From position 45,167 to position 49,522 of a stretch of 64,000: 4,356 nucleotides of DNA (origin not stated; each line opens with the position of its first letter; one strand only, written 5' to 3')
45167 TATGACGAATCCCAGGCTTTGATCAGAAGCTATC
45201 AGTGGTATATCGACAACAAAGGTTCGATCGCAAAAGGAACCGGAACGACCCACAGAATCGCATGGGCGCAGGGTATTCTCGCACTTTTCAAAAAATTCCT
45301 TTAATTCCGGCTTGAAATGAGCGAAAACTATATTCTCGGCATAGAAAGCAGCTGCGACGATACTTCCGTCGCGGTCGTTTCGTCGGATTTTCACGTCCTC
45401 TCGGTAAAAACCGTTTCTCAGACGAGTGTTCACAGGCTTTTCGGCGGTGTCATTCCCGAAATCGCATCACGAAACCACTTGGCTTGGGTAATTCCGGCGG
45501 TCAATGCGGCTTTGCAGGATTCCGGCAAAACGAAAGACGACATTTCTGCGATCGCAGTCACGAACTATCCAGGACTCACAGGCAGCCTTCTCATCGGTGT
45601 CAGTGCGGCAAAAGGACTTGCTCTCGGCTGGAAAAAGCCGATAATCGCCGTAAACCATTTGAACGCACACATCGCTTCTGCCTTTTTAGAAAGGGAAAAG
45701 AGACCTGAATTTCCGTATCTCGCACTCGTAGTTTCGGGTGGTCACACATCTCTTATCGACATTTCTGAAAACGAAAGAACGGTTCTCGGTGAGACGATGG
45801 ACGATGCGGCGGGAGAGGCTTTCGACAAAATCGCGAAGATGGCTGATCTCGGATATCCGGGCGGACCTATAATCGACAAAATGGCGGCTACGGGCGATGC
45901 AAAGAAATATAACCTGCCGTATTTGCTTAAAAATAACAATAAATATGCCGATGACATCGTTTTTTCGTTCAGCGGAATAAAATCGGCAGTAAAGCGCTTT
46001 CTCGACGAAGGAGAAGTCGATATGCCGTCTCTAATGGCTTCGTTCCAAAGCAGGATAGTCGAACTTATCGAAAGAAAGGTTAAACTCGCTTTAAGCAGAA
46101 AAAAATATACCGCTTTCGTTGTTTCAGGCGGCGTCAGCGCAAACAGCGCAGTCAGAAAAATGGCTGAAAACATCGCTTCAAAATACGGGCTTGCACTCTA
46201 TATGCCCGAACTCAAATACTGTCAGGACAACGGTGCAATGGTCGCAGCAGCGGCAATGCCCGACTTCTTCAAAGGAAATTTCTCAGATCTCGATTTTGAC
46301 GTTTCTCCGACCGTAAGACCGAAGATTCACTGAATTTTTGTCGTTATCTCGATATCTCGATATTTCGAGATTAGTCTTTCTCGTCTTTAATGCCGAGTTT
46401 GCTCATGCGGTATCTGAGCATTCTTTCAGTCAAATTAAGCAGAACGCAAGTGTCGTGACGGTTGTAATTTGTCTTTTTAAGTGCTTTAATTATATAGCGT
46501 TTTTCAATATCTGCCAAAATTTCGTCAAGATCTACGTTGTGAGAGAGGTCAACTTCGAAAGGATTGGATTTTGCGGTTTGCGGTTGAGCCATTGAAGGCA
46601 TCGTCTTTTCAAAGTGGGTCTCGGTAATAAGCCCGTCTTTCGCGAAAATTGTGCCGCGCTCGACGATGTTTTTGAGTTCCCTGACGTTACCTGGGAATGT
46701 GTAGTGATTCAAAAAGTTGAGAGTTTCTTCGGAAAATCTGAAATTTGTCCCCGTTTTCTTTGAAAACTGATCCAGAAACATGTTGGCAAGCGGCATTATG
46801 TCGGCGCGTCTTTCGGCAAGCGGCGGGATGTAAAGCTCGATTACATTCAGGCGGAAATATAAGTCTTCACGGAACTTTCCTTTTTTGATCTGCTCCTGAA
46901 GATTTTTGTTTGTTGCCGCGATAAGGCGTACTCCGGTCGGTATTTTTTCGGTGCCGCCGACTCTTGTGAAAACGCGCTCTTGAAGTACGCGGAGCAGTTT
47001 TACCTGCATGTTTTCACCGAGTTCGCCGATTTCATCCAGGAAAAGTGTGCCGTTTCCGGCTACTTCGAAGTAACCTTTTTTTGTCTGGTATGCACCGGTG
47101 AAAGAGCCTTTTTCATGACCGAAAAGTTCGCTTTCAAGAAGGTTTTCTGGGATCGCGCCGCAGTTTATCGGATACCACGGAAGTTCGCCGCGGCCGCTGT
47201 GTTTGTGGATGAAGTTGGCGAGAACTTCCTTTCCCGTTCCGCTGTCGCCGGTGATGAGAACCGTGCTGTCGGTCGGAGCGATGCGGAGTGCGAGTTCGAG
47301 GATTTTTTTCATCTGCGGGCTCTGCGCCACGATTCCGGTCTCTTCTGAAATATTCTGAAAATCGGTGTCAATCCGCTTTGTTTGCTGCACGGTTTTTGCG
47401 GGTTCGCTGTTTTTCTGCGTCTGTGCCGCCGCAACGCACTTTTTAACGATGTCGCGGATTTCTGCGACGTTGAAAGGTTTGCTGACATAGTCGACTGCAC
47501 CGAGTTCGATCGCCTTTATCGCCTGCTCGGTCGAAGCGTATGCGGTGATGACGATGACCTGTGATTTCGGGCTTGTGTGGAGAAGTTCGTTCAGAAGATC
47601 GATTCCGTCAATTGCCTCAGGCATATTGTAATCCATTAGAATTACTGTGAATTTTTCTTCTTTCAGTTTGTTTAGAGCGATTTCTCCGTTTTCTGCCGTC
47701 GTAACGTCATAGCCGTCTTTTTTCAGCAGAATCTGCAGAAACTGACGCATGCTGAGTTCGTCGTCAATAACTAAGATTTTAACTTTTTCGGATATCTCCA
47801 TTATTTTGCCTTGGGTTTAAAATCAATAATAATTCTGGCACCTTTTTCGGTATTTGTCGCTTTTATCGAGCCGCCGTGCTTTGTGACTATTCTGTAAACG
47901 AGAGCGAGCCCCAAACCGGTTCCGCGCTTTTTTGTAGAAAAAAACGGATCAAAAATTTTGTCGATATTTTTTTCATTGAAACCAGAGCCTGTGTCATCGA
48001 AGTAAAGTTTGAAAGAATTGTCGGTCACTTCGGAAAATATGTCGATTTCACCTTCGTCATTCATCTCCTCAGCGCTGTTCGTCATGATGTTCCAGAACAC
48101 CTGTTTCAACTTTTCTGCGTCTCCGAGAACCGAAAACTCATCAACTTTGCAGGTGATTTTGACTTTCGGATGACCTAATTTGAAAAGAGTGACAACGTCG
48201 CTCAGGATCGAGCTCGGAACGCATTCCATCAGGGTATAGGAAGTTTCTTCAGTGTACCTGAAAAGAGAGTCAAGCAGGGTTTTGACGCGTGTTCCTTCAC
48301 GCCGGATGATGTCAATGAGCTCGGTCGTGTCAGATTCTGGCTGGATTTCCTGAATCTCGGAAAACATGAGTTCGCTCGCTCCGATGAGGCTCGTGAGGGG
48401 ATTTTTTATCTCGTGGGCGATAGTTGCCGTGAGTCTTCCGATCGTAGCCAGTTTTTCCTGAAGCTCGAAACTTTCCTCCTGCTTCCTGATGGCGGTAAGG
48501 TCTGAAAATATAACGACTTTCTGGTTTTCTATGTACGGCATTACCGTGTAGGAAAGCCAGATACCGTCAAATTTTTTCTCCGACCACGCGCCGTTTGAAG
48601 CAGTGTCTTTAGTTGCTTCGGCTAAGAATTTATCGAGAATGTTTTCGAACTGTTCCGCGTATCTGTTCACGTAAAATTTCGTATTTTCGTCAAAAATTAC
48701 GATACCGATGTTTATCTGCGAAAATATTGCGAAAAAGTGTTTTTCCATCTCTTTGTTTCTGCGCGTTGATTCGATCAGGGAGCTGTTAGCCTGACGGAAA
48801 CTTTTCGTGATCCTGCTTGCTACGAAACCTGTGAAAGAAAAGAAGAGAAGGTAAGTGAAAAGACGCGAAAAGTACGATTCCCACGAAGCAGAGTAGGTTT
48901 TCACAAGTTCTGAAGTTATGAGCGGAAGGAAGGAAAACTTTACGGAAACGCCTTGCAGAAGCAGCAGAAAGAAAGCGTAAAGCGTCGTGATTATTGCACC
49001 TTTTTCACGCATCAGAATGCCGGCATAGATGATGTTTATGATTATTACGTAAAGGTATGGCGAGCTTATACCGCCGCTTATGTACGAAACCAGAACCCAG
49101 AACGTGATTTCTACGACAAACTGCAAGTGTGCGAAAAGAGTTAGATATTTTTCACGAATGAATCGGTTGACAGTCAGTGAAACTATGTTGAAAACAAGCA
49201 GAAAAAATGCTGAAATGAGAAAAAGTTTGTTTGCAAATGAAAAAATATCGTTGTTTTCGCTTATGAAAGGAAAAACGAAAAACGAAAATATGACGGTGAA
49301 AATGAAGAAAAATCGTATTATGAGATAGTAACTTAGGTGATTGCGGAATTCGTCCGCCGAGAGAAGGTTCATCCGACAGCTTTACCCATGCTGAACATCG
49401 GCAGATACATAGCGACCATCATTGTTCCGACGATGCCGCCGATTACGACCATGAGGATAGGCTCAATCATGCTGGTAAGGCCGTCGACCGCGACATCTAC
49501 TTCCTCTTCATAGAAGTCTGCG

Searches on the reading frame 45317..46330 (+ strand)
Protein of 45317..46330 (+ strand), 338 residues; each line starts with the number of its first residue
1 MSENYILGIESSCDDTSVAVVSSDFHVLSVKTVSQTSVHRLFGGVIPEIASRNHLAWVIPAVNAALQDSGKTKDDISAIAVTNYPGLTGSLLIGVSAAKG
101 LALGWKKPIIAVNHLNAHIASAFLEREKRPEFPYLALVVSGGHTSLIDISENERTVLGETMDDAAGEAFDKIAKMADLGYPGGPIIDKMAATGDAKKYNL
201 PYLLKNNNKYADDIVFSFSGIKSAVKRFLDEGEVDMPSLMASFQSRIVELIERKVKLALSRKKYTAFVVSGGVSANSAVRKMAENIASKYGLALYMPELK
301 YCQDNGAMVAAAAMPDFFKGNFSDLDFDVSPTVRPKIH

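Call 64: search_protein_families(library=ncbifam, proteins=[window:45317-46330:+], max_evalue=0.00001)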
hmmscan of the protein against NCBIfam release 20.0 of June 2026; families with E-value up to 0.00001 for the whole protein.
window:45317-46330:+ (338 aa): 5 families
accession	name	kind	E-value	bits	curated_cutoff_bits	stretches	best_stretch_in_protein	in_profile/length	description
TIGR03723.1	T6A_TsaD_YgjD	equivalog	6.8e-112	373.6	296.1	1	6-314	1-310/314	tRNA (adenosine(37)-N6)-threonylcarbamoyltransferase complex transferase subunit TsaD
TIGR00329.1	gcp_kae1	subfamily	2.5e-98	329.1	207.8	1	7-310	1-305/305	tRNA (adenosine(37)-N6)-threonylcarbamoyltransferase complex transferase subunit TsaD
TIGR03722.2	arch_KAE1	equivalog_domain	5.6e-57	193.3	375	1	6-319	1-299/323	KEOPS complex N(6)-L-threonylcarbamoyladenine synthase Kae1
NF007174.0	PRK09605.1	equivalog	7.8e-57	192.9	447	1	5-325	2-307/535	bifunctional N(6)-L-threonylcarbamoyladenine synthase/serine/threonine protein kinase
TIGR03725.1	T6A_YeaZ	equivalog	1.5e-13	51.2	69.3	1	6-140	1-107/212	tRNA (adenosine(37)-N6)-threonylcarbamoyltransferase complex dimerization subunit type 1 TsaB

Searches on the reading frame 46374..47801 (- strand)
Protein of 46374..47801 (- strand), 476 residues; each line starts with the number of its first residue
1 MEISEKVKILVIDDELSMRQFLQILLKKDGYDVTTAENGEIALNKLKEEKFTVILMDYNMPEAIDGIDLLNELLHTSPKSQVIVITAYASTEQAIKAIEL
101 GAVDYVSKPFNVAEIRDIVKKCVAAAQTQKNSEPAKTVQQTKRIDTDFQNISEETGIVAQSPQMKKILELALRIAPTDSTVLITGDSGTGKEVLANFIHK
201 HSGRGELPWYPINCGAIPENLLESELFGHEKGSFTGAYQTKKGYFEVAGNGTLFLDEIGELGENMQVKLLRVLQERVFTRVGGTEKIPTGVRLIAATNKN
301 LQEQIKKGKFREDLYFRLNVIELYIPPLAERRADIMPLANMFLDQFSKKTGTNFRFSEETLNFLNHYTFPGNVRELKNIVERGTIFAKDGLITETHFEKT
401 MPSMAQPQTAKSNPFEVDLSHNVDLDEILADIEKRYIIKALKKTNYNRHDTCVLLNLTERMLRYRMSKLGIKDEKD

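Call 21: search_protein_families(library=pfam, proteins=[window:46374-47801:-])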
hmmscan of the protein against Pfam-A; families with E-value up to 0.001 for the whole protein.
window:46374-47801:- (476 aa): 8 families
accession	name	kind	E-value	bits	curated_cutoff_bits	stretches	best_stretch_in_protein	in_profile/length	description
PF00158.32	Sigma54_activat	-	5.6e-69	231.6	20.2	1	157-323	1-167/168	Sigma-54 interaction domain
PF00072.30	Response_reg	-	2.4e-30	105.4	30.2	1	9-119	1-110/111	Response regulator receiver domain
PF25601.1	AAA_lid_14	-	9.8e-23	80.2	27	1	330-411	2-84/87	AAA+ ATPase lid domain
PF14532.12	Sigma54_activ_2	-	7.5e-20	72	25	1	159-328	2-138/138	Sigma-54 interaction domain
PF02954.25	HTH_8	-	4.2e-09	36.4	22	1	429-469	2-42/42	Bacterial regulatory protein, Fis family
PF07728.20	AAA_5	-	6.5e-06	26.6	22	1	181-300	2-124/139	AAA domain (dynein-related subfamily)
PF01078.27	Mg_chelatase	-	2.1e-05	24.5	20.3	0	236-299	93-158/207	Magnesium chelatase, subunit ChlI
PF00004.35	AAA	-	0.00044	21.1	21.2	0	181-316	1-129/131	ATPase family associated with various cellular activities (AAA)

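Call 64: search_protein_families(library=ncbifam, proteins=[window:46374-47801:-], max_evalue=0.00001)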
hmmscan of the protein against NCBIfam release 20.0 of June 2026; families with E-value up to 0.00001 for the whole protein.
window:46374-47801:- (476 aa): 113 families (the best 25 are shown)
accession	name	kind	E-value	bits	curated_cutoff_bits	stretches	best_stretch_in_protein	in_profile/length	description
NF008469.0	PRK11361.1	equivalog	4.5e-128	427.9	714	1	7-472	5-457/461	acetoacetate metabolism transcriptional regulator AtoC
TIGR02915.1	PEP_resp_reg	equivalog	2.6e-118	395.7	502.6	1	9-472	1-445/445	PEP-CTERM-box response regulator transcription factor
TIGR01818.1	ntrC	equivalog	1.9e-115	386.3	558.6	1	9-466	1-460/463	nitrogen regulation protein NR(I)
TIGR01817.1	nifA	equivalog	4e-109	365.8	528.85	1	123-472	162-530/534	nif-specific transcriptional activator NifA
NF007689.0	PRK10365.1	equivalog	3.8e-107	358.8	760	1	4-467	3-440/441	sigma-54-dependent response regulator transcription factor ZraR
NF049963.1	RespRegFlgRCampy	domain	4.6e-103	345.3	750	1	8-394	2-374/429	fla regulon two-component system response regulator FlgR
NF041552.1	TF_PrdR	equivalog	5.1e-103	345.4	795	1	140-468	250-575/577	sigma-54 dependent transcriptional regulator PrdR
NF011695.0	PRK15115.1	equivalog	2.3e-96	323.2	763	1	5-450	5-428/445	two-component system response regulator GlrR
NF050807.1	TransRegFlbDCaul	equivalog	6.5e-96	321.9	750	1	153-467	116-436/454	sigma-54-dependent transcriptional regulator FlbD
NF038308.1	RNA_repair_RtcR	equivalog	1.5e-95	321.1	650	1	92-469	106-516/530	RNA repair transcriptional activator RtcR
NF051870.1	NAssimRespRegNtrX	equivalog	2.9e-95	319.8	600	1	8-471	3-452/452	nitrogen assimilation response regulator NtrX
NF008176.1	PRK10923.1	equivalog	1.3e-93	314.2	620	1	7-471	4-468/469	nitrogen regulation protein NR(I)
NF003451.0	PRK05022.1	equivalog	3.3e-92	309.8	476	1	111-472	147-511/512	nitric oxide reductase transcriptional regulator NorR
NF041946.1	LuxO_transreg_Vib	equivalog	4.9e-91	305.8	800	1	12-412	2-391/463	quorum-sensing sigma-54 dependent transcriptional regulator LuxO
TIGR02329.1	propionate_PrpR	equivalog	3.5e-81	273.4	499.2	1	113-466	173-524/526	propionate catabolism operon regulatory protein PrpR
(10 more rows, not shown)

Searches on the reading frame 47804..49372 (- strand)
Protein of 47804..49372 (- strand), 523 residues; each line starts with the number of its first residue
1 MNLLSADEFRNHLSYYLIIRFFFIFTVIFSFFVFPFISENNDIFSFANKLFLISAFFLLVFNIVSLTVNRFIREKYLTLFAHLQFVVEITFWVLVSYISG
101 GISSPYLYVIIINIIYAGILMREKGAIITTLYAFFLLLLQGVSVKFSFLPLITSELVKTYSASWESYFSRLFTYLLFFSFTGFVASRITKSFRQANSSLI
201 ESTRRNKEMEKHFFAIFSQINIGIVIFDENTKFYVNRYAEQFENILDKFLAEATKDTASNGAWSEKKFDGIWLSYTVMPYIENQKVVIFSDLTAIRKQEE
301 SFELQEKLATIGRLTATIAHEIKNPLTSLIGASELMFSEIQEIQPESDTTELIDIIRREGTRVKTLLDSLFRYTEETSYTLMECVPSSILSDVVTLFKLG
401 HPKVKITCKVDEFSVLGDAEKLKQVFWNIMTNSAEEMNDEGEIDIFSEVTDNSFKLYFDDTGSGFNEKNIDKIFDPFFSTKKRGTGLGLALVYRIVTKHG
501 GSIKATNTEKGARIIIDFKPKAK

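Call 21: search_protein_families(library=pfam, proteins=[window:47804-49372:-])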
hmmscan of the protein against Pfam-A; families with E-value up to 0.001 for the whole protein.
window:47804-49372:- (523 aa): 3 families
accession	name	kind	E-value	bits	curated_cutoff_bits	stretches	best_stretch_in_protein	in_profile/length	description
PF02518.31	HATPase_c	-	6.2e-21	75.3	26.4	1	417-519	1-108/111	Histidine kinase-, DNA gyrase B-, and HSP90-like ATPase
PF00512.31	HisKA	-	3e-12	46.9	26.9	1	312-373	3-60/66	His Kinase A (phospho-acceptor) domain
PF25323.1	6TM_PilS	-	1.8e-08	34.7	27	1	17-178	16-169/189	PilS-like transmembrane domain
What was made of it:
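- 46371..49372 (-): Two-component pair: an NtrC-type sigma-54 activator (receiver, Sigma54_activat and HTH_8 domains; 46371-47801) and a PilS-like histidine kinase (47801-49372). Candidate, unproven, regulator of the module. Pfam (call 21).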

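Call 64: search_protein_families(library=ncbifam, proteins=[window:47804-49372:-], max_evalue=0.00001)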
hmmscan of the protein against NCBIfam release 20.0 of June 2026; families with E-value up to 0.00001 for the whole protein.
window:47804-49372:- (523 aa): 72 families (the best 25 are shown)
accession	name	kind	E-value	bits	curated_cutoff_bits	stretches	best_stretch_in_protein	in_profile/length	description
NF008468.0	PRK11360.1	equivalog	2.3e-51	174.9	646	1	241-516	322-604/616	two-component system sensor histidine kinase AtoS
NF007688.0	PRK10364.1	equivalog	1.4e-36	126.3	479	1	298-517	227-448/460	two-component system sensor histidine kinase ZraS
NF010411.0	PRK13837.1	equivalog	3.7e-34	117.8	647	1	299-515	438-670/828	two-component system VirA-like sensor kinase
NF046044.1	PnpS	equivalog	2.8e-30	105.6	400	1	283-518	151-389/390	two-component system histidine kinase PnpS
NF008312.0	PRK11100.1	equivalog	9.9e-30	103.8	356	1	309-518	254-472/477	two-component system sensor histidine kinase CreC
NF053867.1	SprKinKinDBac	equivalog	1.2e-26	93.3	775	1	298-517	273-494/500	sporulation kinase KinD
NF047497.1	HK_LIC_12097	equivalog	3e-26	92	500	1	278-518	115-364/367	LIC_12097 family sensor histidine kinase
TIGR02966.1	phoR_proteo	equivalog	1.3e-25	90.2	334.2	1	268-511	80-326/333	phosphate regulon sensor histidine kinase PhoR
NF046020.1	HisKinCckABruc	equivalog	2.1e-23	82.2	1000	1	283-506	452-692/868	cell cycle histidine kinase CckA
NF033091.0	HK_VanS_ACDEFG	equivalog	2.3e-22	79.5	400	1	314-510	77-284/293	vancomycin resistance histidine kinase VanS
NF038348.1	T2SS_HK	subfamily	3e-21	75.5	450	1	418-507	468-559/574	histidine kinase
NF041735.1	hist_kin_RppB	equivalog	3.1e-21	75.7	400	1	312-512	217-431/438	two-component system sensor histidine kinase RppB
TIGR02956.1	TMAO_torS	equivalog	8.6e-21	73.8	676.5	1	316-509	469-670/967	TMAO reductase system sensor histidine kinase/response regulator TorS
NF040750.1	tetrathio_HK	equivalog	2e-20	72.8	750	1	293-509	320-542/555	tetrathionate respiration histidine kinase TtrS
NF007837.0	PRK10549.1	equivalog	7.7e-20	71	603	1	314-517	243-455/466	envelope stress sensor histidine kinase BaeS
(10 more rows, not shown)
